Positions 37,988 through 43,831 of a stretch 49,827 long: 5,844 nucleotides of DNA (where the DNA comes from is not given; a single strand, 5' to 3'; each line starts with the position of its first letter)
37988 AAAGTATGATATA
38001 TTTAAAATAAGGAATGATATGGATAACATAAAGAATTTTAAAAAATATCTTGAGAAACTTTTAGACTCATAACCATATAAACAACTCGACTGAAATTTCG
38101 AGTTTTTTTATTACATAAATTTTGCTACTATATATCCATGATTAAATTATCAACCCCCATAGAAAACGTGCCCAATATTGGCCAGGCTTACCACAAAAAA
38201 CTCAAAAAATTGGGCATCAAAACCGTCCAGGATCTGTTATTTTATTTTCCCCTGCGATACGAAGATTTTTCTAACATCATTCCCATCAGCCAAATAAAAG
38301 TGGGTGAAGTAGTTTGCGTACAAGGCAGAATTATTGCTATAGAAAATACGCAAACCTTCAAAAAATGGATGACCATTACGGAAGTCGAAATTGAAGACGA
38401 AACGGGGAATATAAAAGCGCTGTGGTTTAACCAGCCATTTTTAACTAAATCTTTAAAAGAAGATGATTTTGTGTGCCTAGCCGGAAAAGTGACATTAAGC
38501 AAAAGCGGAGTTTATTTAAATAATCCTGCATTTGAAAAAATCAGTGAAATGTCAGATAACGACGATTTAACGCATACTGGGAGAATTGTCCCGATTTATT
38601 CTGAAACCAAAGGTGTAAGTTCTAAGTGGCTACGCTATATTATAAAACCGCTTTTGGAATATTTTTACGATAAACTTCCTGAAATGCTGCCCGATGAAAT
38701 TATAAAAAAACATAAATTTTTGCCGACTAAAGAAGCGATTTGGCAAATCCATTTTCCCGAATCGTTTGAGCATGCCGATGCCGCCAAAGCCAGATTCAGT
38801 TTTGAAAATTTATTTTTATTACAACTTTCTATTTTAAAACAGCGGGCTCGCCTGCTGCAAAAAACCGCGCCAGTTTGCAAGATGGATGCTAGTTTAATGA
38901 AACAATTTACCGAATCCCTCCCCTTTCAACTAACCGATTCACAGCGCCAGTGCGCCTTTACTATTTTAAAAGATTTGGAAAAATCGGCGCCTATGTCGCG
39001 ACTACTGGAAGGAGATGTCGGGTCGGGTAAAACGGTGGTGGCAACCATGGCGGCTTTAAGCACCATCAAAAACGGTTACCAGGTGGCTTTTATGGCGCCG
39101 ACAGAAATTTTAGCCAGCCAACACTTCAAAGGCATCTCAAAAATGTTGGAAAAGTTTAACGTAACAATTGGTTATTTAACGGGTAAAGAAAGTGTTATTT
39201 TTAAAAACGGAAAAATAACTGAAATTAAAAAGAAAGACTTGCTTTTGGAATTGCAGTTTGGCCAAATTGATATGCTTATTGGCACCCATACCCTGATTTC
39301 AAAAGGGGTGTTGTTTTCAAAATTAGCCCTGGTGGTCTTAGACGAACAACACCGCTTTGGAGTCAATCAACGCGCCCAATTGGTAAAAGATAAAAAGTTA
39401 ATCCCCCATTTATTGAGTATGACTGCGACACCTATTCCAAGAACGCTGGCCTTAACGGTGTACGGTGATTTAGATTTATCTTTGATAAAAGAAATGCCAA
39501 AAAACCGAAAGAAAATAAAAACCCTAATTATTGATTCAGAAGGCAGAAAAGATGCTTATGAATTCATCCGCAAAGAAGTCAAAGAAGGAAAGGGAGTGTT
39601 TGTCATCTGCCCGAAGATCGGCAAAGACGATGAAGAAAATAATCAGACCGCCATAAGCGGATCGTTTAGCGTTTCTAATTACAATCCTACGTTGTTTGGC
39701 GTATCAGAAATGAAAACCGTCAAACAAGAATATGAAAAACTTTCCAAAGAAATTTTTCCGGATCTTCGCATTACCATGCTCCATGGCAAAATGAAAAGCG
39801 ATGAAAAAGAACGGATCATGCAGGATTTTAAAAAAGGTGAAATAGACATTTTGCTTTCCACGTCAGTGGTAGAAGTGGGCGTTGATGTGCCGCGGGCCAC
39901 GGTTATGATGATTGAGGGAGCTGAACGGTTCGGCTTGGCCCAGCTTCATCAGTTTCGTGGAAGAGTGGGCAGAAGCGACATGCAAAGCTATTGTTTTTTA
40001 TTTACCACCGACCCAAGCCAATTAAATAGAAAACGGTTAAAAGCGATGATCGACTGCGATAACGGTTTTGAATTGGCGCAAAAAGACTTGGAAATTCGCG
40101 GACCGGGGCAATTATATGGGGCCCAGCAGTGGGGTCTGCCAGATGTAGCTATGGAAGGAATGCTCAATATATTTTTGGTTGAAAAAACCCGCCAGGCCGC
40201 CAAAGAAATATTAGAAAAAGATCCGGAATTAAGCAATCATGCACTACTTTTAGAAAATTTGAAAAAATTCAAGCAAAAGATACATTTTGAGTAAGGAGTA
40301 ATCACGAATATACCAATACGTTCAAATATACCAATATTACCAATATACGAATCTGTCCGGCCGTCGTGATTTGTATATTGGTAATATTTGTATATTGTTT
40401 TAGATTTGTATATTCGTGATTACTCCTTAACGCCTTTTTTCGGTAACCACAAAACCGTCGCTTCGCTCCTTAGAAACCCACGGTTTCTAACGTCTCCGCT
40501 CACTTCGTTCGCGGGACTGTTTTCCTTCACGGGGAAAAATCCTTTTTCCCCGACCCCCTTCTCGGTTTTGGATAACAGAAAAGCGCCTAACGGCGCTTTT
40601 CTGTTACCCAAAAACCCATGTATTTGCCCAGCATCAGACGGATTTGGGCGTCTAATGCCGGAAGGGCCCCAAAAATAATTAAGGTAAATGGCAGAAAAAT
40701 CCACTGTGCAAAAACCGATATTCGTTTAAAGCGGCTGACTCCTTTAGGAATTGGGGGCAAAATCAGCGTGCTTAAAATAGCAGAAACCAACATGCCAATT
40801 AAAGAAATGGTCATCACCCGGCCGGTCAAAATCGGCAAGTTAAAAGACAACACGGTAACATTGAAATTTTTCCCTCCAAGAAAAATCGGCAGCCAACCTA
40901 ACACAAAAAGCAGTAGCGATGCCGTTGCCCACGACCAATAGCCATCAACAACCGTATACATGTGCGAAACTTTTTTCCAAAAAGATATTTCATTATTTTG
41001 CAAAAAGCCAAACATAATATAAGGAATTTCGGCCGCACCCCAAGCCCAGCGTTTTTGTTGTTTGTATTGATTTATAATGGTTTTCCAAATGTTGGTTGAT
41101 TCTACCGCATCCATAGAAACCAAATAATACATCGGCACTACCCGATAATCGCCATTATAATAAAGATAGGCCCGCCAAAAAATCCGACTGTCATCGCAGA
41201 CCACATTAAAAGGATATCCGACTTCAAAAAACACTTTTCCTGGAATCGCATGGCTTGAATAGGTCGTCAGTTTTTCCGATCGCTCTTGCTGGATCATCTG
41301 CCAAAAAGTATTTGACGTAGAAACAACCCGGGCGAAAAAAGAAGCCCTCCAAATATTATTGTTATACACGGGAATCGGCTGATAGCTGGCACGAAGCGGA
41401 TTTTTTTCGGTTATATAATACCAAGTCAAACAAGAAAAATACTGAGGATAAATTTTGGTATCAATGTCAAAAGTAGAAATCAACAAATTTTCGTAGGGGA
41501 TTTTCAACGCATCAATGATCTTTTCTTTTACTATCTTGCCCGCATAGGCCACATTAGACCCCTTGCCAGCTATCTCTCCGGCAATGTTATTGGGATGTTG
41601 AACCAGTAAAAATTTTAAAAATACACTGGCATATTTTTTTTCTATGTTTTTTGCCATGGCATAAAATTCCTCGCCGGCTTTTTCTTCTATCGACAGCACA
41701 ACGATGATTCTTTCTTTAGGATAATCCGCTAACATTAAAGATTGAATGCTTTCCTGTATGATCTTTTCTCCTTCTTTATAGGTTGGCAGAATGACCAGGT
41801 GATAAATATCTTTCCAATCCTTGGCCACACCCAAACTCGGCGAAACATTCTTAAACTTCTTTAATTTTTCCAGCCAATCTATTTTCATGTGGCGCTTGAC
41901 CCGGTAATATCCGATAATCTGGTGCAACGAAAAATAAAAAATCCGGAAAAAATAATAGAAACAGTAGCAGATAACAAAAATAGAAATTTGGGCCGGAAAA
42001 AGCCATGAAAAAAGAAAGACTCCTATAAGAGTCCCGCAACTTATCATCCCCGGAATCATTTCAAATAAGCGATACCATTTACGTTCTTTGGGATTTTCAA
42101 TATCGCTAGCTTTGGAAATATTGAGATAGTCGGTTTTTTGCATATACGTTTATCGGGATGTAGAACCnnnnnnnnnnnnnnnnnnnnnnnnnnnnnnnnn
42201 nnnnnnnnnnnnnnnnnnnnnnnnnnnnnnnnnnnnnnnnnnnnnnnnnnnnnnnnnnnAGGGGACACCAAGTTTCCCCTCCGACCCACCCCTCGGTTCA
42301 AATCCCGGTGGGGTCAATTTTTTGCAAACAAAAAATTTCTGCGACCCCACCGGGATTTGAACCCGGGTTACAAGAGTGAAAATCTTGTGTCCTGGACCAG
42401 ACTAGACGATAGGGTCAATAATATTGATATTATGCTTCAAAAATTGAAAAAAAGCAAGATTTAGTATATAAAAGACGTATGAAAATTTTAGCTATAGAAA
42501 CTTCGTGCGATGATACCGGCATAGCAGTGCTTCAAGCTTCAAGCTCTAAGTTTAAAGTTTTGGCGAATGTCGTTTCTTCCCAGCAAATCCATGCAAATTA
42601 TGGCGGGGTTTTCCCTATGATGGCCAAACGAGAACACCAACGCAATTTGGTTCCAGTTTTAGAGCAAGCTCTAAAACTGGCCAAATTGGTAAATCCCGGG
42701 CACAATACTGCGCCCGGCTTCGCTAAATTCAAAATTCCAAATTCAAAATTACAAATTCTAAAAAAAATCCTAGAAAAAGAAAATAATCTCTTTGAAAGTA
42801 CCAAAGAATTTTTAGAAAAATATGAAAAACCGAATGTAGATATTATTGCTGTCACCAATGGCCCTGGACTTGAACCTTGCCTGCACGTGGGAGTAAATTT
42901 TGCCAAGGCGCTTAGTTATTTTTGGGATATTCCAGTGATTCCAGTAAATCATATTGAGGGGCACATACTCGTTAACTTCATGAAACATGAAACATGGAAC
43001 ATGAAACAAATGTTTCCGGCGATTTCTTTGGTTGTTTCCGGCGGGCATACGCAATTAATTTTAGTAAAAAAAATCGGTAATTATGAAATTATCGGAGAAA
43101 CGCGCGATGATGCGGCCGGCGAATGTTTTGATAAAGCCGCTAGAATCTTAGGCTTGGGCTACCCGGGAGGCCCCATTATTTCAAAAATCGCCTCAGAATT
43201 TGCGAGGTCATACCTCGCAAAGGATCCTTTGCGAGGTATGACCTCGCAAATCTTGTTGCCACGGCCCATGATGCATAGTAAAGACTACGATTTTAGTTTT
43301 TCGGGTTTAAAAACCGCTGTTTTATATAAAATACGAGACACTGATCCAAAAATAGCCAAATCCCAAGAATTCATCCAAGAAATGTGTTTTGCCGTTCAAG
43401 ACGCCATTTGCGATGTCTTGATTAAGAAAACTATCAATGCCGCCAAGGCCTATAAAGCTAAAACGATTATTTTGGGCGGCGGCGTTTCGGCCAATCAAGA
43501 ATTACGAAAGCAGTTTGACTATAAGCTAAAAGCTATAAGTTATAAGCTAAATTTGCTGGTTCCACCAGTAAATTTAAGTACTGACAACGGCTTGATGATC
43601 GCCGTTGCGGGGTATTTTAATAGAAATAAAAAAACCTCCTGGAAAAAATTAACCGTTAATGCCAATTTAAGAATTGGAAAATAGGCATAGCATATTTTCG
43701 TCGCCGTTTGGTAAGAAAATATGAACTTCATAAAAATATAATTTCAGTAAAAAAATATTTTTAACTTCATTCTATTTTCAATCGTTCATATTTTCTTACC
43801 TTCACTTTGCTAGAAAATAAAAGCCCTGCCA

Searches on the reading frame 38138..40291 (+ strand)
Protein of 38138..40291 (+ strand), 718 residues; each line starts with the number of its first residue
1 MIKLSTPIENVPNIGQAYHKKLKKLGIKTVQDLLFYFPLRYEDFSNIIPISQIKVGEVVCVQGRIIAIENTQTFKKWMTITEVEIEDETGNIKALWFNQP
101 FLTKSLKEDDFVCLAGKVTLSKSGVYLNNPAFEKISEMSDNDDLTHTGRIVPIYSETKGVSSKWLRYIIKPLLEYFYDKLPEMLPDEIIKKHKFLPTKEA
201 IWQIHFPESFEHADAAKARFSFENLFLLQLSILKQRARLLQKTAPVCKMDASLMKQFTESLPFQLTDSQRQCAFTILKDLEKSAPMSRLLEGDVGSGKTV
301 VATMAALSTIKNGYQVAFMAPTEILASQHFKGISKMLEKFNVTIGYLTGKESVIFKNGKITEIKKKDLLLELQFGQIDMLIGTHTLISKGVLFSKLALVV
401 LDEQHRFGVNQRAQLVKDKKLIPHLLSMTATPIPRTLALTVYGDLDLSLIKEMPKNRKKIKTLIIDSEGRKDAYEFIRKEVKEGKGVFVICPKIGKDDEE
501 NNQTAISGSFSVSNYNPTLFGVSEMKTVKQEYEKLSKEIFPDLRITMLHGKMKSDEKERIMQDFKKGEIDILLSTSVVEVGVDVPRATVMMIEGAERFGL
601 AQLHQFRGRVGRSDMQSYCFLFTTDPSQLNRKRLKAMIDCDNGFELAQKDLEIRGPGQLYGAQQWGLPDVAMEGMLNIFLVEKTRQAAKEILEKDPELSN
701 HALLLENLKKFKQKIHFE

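Call 72: search_protein_families(library=pfam, proteins=[window:38138-40291:+], max_evalue=0.0001)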
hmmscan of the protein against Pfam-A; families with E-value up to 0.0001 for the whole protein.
window:38138-40291:+ (718 aa): 7 families
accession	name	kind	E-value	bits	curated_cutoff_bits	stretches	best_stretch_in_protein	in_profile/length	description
PF17191.10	RecG_wedge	-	5.6e-30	104.5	23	1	8-171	2-157/162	RecG wedge domain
PF00271.37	Helicase_C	-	1.6e-21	77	23.5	1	523-613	23-109/110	Helicase conserved C-terminal domain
PF00270.35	DEAD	-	1.1e-20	74.5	26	1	286-437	15-164/167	DEAD/DEAH box helicase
PF04851.21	ResIII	-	2.2e-12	47.6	22.5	1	264-432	3-162/164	Type III restriction enzyme, res subunit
PF19833.4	RecG_dom3_C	-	6e-09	36.3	26.8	1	641-714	2-79/87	ATP-dependent DNA helicase RecG, domain 3, C-terminal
PF01336.31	tRNA_anti-codon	-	8.9e-08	32.4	27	1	59-134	1-74/75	OB-fold nucleic acid binding domain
PF22590.2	Cas3-like_C_2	-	5.1e-05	23.9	27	0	522-613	9-104/106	CRISPR-associated nuclease/helicase Cas3, C-terminal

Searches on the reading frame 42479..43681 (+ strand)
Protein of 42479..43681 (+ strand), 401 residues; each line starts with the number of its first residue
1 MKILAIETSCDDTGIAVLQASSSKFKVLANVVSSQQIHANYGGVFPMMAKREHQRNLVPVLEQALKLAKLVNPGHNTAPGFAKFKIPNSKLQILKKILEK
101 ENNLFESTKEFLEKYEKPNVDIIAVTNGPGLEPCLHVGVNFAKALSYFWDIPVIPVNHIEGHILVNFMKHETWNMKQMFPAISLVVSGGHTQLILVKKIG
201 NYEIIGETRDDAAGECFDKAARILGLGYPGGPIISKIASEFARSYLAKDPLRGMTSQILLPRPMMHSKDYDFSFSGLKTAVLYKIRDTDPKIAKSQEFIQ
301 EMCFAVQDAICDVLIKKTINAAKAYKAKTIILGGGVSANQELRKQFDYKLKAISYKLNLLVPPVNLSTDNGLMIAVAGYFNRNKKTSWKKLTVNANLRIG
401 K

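Call 72: search_protein_families(library=pfam, proteins=[window:42479-43681:+], max_evalue=0.0001)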
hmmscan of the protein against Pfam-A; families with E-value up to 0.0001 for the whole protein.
window:42479-43681:+ (401 aa): 1 family
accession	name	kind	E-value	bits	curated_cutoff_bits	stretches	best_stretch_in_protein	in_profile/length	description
PF00814.31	TsaD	-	4.2e-80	269.7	24.8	2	115-375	46-263/264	tRNA N6-adenosine threonylcarbamoyltransferase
